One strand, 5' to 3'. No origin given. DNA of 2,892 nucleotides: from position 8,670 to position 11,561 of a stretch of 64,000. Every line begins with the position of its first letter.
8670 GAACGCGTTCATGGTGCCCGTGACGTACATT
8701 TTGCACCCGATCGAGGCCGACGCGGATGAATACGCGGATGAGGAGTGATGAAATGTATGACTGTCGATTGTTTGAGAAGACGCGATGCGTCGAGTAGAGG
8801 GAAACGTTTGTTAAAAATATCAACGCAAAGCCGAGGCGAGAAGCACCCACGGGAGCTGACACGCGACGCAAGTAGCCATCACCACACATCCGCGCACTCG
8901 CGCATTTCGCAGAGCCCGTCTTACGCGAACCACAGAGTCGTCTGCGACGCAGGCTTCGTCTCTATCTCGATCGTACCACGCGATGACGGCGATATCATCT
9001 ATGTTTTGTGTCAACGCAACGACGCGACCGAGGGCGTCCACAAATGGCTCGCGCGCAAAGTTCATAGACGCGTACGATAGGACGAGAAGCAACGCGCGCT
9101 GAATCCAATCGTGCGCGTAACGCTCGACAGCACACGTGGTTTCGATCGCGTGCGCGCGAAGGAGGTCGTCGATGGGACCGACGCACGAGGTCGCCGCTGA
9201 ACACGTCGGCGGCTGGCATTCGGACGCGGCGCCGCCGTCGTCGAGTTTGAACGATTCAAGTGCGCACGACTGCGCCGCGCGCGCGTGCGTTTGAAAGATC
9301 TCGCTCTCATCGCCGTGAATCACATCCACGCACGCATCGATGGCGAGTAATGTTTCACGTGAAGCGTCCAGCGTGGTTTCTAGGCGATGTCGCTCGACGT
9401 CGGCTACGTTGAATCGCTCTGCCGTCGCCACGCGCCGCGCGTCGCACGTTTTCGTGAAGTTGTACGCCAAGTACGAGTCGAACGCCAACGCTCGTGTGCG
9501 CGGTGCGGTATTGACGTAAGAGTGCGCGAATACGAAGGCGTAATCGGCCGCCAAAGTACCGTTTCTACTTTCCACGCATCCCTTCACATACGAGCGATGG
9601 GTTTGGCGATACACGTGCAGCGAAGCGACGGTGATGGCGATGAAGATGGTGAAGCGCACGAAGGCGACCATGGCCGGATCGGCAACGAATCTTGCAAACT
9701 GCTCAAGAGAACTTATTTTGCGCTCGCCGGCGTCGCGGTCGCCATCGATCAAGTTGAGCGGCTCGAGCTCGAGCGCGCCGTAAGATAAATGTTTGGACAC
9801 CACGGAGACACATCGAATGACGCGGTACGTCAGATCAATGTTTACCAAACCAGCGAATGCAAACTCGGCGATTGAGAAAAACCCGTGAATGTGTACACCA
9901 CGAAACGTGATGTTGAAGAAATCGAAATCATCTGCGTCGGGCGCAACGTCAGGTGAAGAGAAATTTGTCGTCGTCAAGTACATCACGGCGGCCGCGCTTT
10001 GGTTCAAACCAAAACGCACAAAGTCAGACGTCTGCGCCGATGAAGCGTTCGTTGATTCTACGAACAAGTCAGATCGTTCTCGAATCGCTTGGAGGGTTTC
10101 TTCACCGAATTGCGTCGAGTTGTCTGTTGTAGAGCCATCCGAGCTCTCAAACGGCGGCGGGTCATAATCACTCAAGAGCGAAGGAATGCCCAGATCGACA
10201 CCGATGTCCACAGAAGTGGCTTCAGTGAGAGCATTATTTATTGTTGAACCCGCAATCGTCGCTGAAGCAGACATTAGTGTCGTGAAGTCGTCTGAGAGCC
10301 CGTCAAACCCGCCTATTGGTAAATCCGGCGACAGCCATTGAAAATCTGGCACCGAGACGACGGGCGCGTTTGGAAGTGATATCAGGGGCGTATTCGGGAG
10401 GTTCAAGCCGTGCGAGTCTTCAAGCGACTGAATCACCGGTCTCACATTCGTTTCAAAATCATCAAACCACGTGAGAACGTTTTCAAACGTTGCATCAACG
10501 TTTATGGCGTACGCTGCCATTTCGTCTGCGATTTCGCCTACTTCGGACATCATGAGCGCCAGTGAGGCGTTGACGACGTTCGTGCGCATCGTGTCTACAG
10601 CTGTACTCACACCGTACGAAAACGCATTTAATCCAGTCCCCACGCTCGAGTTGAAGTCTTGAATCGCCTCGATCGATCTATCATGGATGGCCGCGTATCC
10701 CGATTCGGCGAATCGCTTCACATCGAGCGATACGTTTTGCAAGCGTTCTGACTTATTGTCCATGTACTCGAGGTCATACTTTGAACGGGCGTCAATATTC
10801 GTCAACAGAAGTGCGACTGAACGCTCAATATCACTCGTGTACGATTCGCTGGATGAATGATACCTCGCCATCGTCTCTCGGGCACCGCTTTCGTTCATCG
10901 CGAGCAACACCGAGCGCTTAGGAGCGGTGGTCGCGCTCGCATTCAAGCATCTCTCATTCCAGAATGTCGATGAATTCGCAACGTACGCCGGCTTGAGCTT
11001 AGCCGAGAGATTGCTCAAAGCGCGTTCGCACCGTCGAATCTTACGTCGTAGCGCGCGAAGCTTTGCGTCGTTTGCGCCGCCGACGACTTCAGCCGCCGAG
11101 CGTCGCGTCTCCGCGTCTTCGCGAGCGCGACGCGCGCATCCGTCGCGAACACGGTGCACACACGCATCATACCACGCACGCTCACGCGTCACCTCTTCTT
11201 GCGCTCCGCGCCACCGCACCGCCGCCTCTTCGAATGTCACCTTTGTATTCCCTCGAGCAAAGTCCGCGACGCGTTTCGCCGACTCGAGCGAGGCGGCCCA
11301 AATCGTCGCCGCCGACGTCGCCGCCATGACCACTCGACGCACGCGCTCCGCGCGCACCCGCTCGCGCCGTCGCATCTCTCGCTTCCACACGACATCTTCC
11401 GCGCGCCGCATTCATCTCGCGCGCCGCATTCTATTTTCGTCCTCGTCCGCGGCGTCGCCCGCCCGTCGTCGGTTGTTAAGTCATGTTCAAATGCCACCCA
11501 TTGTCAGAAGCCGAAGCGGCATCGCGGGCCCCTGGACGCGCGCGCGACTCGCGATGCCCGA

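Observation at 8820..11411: Large (863 aa) membrane protein with no recognisable family: helical N-terminal domain, single internal TM, Cys-rich C-terminal domain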

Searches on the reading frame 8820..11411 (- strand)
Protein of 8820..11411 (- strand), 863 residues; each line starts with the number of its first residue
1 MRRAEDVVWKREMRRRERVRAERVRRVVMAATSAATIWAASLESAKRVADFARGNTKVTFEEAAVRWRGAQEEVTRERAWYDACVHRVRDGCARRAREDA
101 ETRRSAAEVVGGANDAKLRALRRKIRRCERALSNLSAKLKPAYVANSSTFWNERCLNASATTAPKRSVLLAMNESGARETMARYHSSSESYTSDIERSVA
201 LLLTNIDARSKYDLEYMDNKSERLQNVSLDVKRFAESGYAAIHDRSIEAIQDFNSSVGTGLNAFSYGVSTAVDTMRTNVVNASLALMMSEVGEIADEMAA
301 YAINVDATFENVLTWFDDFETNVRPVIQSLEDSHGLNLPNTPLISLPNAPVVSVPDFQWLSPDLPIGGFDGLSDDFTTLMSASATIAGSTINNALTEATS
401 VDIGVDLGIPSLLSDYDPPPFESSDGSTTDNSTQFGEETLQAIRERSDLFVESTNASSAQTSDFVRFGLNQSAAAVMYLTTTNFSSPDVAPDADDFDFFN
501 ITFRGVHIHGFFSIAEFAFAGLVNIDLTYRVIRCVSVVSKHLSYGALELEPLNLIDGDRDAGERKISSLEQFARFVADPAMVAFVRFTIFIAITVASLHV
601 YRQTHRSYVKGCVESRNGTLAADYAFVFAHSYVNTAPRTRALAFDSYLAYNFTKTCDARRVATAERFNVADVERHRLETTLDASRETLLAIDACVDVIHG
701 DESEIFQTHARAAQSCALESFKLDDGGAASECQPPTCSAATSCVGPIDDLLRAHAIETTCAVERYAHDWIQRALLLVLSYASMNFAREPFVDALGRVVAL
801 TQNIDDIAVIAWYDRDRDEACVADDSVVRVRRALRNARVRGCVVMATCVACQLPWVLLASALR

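Call 3: search_protein_families(library=pfam, proteins=[window:8820-11411:-], max_evalue=10)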
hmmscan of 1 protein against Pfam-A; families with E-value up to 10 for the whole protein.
window:8820-11411:- (863 aa): 0 families

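Call 4: search_solved_structures(query=window:8820-11411:-, max_evalue=10)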
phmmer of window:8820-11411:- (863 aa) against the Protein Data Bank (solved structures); distinct sequences matched with E-value up to 10: 1.
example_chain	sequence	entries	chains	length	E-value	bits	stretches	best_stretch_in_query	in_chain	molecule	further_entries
6wrv_D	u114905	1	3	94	0.99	10.5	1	2-53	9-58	Computationally designed protein 3DS18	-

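Call 5: find_homologous_proteins(query=window:8820-11411:-, max_evalue=0.001)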
Query window:8820-11411:- (863 aa): 3 proteins with E <= 0.001 among 8000 candidates.
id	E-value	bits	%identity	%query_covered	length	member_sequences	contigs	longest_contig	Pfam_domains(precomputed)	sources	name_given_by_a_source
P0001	0.0e+0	1906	100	100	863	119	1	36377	-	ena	-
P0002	6.3e-204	698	43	98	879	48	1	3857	-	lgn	-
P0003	3.2e-183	629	40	99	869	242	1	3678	-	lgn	-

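Call 7: list_cluster_members(proteins=[P0001, P0002, P0003])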
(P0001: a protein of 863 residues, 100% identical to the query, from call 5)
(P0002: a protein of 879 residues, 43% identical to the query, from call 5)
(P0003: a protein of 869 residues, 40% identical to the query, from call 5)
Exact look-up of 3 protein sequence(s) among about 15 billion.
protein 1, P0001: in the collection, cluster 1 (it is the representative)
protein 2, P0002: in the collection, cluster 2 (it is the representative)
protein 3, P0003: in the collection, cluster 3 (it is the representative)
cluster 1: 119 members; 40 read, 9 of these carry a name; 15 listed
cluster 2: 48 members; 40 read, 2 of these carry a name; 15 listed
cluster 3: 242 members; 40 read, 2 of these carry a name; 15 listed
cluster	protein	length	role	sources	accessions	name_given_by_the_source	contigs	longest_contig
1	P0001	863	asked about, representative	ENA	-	-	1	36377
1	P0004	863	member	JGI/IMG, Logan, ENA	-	hypothetical protein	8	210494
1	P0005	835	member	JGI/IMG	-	hypothetical protein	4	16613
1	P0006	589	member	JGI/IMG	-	hypothetical protein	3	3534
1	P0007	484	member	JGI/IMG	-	hypothetical protein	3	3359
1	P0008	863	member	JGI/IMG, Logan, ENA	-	hypothetical protein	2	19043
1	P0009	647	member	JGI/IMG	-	hypothetical protein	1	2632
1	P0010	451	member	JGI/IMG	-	hypothetical protein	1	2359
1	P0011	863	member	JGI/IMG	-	hypothetical protein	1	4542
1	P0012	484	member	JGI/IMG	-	hypothetical protein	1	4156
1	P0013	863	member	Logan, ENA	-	-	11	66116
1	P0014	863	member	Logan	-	-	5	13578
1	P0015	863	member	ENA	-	-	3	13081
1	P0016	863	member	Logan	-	-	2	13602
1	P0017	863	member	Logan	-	-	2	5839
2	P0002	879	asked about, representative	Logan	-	-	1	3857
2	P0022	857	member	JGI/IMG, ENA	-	-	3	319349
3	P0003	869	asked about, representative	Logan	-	-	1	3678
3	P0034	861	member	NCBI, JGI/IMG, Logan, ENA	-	-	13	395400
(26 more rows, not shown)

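Call 8: find_homologous_proteins(query=A1, max_evalue=0.01)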
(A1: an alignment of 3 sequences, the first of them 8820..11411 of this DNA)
Query A1 (3 sequences) (863 aa, profile of the alignment): 3 proteins with E <= 0.01 among 8000 candidates.
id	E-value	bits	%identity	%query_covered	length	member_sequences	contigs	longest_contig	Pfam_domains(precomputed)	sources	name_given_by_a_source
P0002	0.0e+0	1688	43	98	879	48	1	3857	-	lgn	-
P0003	0.0e+0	1657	40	99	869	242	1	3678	-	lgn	-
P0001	0.0e+0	1589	100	100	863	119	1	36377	-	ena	-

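Call 13: find_encoding_contigs(protein=P0001, flank=10000, max_places=3)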
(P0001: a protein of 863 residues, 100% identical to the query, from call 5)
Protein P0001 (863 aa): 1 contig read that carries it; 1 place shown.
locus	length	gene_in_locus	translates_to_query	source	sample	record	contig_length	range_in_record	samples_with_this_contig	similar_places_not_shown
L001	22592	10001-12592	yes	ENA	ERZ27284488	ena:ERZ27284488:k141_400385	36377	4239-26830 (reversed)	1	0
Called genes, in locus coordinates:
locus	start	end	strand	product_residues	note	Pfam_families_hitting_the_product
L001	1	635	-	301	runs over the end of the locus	PF02678:Pirin, PF05726:Pirin_C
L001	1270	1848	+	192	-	PF00163:Ribosomal_S4, PF01479:S4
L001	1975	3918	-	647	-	PF00067:p450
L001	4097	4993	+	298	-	PF01151:ELO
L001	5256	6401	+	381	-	PF00574:CLP_protease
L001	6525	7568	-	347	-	PF00892:EamA (faint), PF03151:TPT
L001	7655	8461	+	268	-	-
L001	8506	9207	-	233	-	-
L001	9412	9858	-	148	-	PF00293:NUDIX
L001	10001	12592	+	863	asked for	-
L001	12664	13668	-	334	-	PF02144:Rad1 (weak)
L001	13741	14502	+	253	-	PF02517:Rce1-like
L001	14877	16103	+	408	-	PF00069:Pkinase, PF07714:PK_Tyr_Ser-Thr (faint), PF00069:Pkinase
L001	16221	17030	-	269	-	PF12263:DUF3611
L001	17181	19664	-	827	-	PF05192:MutS_III, PF00488:MutS_V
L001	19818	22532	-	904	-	-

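Call 17: predict_structure(alignment_id=A1)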
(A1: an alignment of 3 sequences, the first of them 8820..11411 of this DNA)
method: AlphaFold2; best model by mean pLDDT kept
length: 863 residues; sequences in the alignment: 3
mean_pLDDT: 33.7   pTM: 0.22
mean pLDDT of the five models: 33.7, 32.5, 30.8, 30.0, 29.7
residues with pLDDT >= 90: 0; 70-90: 0; 50-70: 12; < 50: 851
segments of 3 or more residues with pLDDT < 50: 1-114, 116-118, 139-863
pLDDT, mean of each block of 10 residues (from residue 1): 33 37 36 36 37 37 38 39 35 38 43 47 53 48 44 41 41 44 45 45 42 36 32 30 31 28 30 29 29 28 29 34 34 30 26 24 27 31 30 30 31 39 43 44 37 32 32 30 27 27 25 28 28 26 25 29 33 29 35 36 35 34 28 27 31 37 34 34 36 35 35 31 29 32 33 36 37 35 32 29 28 30 34 30 27 28 26
secondary structure, 60 per line:
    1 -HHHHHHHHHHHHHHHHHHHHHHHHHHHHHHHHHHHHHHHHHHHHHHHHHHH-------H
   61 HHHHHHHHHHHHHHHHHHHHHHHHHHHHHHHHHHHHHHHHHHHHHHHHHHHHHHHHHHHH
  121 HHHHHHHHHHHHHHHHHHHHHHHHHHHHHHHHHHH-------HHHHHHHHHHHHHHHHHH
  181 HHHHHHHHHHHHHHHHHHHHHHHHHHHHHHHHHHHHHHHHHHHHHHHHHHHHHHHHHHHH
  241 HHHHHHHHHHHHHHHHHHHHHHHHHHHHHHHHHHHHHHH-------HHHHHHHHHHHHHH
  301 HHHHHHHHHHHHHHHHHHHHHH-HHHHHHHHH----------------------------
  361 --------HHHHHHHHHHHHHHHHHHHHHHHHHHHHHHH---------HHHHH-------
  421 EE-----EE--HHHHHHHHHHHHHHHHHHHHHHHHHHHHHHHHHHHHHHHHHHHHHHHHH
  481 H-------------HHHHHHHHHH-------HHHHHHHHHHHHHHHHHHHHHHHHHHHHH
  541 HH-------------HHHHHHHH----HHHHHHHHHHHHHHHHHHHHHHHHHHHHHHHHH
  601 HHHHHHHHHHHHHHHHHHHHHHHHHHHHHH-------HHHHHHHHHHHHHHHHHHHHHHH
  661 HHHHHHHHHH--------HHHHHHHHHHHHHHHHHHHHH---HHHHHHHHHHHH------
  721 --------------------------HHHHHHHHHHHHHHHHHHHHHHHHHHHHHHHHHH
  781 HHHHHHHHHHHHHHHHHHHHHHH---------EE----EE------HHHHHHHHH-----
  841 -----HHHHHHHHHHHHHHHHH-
elements in order (helices of 4 or more, strands of 3 or more residues): H2-52 H60-155 H163-279 H287-322 H324-332 H369-399 H409-413 H432-481 H495-504 H512-542 H556-563 H568-630 H638-670 H679-699 H703-714 H747-803 H827-835 H846-862

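Call 20: find_related_loci(query=A1, collection=genome_contigs, flank=5000)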
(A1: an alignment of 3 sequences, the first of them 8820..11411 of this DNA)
Query A1 (863 aa) in genome_contigs; peptide patterns used: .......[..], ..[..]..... (x = any residue, [..] = any of these).
35 stretches matched a pattern, but none encodes a relative of the query by tblastn (E <= 1e-3).

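Call 23: search_protein_representatives(alignment_id=A1)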
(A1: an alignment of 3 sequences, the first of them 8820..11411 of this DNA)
Query: 3 sequences, 868 profile positions. Proteins with E-value up to 0.001 (for the whole library): 95; up to 1e-10: 29; up to 1e-30: 7. The best 95 are listed.
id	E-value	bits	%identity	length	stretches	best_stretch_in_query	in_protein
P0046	3.2e-268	908.9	-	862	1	23-865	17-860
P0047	1.5e-203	694.9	-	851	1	17-864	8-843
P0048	8.6e-173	593.2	-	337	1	8-330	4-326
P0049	1.3e-155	536.4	-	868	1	24-864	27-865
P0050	2.6e-135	469.2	-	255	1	609-867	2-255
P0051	6.7e-122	424.8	-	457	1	412-864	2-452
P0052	5.2e-32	127.4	-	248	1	23-248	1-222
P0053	2.9e-29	118.3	-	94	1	476-569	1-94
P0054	4.8e-22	94.4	-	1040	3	13-553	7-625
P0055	3.7e-18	81.6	-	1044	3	562-867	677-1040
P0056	1.3e-16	76.4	-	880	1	186-862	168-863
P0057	3.0e-16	75.2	-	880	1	27-861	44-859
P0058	4.9e-16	74.6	-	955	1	26-792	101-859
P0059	7.3e-16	74.0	-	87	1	1-81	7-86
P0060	1.3e-15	73.1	-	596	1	188-713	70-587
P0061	1.5e-15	73.0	-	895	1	27-863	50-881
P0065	1.5e-13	66.3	-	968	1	20-866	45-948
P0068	6.6e-12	60.9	-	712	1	302-802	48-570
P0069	1.1e-11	60.2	-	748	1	16-597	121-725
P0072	3.7e-11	58.4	-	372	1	101-438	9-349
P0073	3.9e-11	58.3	-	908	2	523-802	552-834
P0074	6.1e-11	57.7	-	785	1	28-615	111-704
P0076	2.7e-10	55.5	-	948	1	27-804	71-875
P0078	3.9e-10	55.0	-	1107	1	290-801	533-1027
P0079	9.3e-10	53.8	-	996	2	745-867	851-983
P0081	2.6e-09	52.3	-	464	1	29-432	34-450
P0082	4.7e-09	51.4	-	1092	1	27-801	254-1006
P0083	5.6e-09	51.2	-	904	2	574-798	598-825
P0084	9.0e-09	50.5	-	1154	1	190-801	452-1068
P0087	1.9e-08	49.5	-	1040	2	21-615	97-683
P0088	2.7e-08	48.9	-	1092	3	324-659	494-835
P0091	7.6e-08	47.4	-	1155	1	35-865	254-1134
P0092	7.7e-08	47.4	-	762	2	512-796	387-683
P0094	9.1e-08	47.2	-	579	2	348-637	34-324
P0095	9.3e-08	47.2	-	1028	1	27-860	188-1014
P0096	1.3e-07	46.7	-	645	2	359-695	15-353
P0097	1.9e-07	46.2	-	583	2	566-861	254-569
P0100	5.3e-07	44.6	-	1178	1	24-837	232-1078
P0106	1.2e-06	43.5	-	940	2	218-725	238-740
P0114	3.4e-06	42.0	-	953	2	25-696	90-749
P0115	4.8e-06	41.5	-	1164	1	25-802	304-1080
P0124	1.1e-04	36.9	-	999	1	26-801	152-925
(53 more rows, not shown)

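Call 25: search_protein_families(library=pfam, alignment_id=A2, max_evalue=0.1)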
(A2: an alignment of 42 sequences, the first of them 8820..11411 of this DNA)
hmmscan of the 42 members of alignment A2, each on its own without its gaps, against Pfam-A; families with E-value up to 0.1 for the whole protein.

A. member 1, window:8820-11411:- (863 aa): 0 families

B. families by the number of members that match (of 42 scanned): 20 families
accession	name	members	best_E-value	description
PF00397.32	WW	2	1.4e-10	WW domain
PF00240.29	ubiquitin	1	3.4e-09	Ubiquitin family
PF11976.14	Rad60-SLD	1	8.5e-05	Ubiquitin-2 like Rad60 SUMO-like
PF06781.17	CrgA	1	0.0012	Cell division protein CrgA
PF23854.1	DUF7217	1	0.0026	Domain of unknown function (DUF7217)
PF11846.14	Wzy_C_2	1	0.0046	Virulence factor membrane-bound polymerase, C-terminal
PF13954.11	PapC_N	1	0.012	PapC N-terminal domain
PF12038.13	QTMAN_N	1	0.015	tRNA-queuosine alpha-mannosyltransferase N-terminal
PF10241.14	KxDL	1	0.017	Uncharacterized conserved protein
PF17718.6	DUF5563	1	0.026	Family of unknown function (DUF5563)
PF07443.18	HARP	1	0.033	HepA-related protein (HARP)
PF00805.28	Pentapeptide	1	0.036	Pentapeptide repeats (8 copies)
PF24993.1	GNC1_N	1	0.037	Stalled ribosome sensor GCN1 N-terminal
PF12447.13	DUF3683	1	0.046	Protein of unknown function (DUF3683)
PF20990.2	DUF2207_C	1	0.066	Predicted membrane protein (DUF2207) C-terminal domain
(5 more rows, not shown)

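Call 26: search_solved_structures(query=A2, max_evalue=10)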
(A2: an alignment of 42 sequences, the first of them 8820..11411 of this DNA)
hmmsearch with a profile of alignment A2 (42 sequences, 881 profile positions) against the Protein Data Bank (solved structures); distinct sequences matched with E-value up to 10: 25.
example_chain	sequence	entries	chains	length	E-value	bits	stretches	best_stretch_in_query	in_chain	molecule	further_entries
4tql_A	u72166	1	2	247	5.2e-05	24.6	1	286-408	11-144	Three helix bundle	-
9hx4_F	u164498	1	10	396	0.0097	17.1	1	282-404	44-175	Apolipoprotein A-IV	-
3s84_A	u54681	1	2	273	0.012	16.8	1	281-411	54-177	Apolipoprotein A-IV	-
9d93_Na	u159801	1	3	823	0.015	16.5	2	307-412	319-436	Tapemeasure protein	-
7zr2_A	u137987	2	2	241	0.015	16.5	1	282-408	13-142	Spike protein S2',Chimeric protein mimic of SARS-CoV-2 Spike HR1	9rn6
8snb_8Q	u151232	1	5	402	0.021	16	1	277-411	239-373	Tektin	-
4njl_A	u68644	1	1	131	0.069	14.3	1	282-377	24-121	S protein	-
1x8y_A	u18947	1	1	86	0.11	13.6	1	273-328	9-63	Lamin A/C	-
3vjf_A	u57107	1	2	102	0.11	13.6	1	225-325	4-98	WA20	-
6kos_A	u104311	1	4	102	0.12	13.4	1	236-323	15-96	SUWA (Super WA20)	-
9sob_J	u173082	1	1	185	0.19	12.8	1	191-320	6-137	Nuclear pore complex protein NUP62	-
6kp6_A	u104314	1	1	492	0.26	12.4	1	558-599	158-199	Muscarinic acetylcholine receptor M4,GlgA glycogen synthase,Muscarinic acetylcholine recep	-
6yjd_A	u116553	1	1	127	0.28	12.3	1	274-328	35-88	Capsid assembly scaffolding protein,Prelamin-A/C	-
4y66_B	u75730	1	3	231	0.33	12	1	225-351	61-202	Putative tbpip family protein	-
9sob_J32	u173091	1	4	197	0.34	12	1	194-320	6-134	Nuclear pore complex protein NUP62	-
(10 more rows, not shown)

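Call 27: list_cluster_members(proteins=[P0054, P0055, P0056, P0057, P0058, P0061, P0065, P0078, P0084, P0091])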
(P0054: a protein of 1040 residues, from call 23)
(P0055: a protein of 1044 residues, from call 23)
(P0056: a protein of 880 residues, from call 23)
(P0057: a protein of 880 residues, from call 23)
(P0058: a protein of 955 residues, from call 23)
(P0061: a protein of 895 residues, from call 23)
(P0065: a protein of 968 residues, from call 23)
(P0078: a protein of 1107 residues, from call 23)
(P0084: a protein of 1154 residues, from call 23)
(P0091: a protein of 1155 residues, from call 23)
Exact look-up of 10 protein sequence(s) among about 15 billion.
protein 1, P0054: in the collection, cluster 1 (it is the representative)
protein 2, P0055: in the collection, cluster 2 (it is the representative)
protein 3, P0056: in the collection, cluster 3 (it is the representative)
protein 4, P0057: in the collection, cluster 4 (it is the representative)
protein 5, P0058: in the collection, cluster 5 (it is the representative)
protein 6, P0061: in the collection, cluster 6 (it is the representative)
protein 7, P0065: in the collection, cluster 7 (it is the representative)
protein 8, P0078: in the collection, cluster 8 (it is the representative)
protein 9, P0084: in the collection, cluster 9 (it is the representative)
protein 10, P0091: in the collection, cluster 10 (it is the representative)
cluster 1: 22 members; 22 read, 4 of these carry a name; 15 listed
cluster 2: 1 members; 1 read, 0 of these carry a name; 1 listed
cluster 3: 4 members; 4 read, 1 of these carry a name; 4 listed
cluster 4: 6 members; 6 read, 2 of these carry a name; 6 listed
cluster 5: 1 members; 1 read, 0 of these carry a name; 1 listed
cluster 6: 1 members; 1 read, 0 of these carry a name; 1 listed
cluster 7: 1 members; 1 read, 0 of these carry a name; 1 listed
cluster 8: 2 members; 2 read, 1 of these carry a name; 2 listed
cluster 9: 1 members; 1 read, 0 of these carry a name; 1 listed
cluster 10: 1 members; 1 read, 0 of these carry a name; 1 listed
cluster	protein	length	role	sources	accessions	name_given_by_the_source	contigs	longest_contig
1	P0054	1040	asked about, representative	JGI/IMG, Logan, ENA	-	-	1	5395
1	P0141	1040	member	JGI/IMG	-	hypothetical protein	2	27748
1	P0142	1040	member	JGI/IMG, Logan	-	hypothetical protein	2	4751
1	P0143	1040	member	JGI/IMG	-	hypothetical protein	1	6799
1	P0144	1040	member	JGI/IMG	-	hypothetical protein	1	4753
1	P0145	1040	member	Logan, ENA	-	-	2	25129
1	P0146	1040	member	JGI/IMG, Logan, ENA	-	-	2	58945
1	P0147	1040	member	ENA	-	-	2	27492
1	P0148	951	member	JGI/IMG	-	-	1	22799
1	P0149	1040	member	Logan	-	-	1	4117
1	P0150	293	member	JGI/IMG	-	-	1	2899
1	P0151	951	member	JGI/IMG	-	-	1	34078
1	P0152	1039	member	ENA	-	-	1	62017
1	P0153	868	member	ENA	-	-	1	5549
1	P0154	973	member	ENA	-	-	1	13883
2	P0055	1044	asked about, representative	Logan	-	-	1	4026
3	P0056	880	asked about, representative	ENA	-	-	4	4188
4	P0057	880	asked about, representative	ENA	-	-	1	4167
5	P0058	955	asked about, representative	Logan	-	-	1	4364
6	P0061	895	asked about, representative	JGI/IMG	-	-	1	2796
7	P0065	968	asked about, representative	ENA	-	-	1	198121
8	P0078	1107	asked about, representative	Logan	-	-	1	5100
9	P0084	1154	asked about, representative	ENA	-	-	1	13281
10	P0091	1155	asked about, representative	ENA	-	-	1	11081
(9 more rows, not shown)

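Call 28: find_homologous_proteins(query=A2, max_evalue=0.001)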
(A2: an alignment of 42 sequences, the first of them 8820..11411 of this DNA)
Query A2 (42 sequences) (863 aa, profile of the alignment): 3 proteins with E <= 0.001 among 8000 candidates.
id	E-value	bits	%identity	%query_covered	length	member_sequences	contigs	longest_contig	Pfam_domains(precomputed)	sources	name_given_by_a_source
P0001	2.3e-203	696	100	100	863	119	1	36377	-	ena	-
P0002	6.4e-197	675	43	98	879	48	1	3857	-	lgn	-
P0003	1.5e-191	657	40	99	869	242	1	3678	-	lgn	-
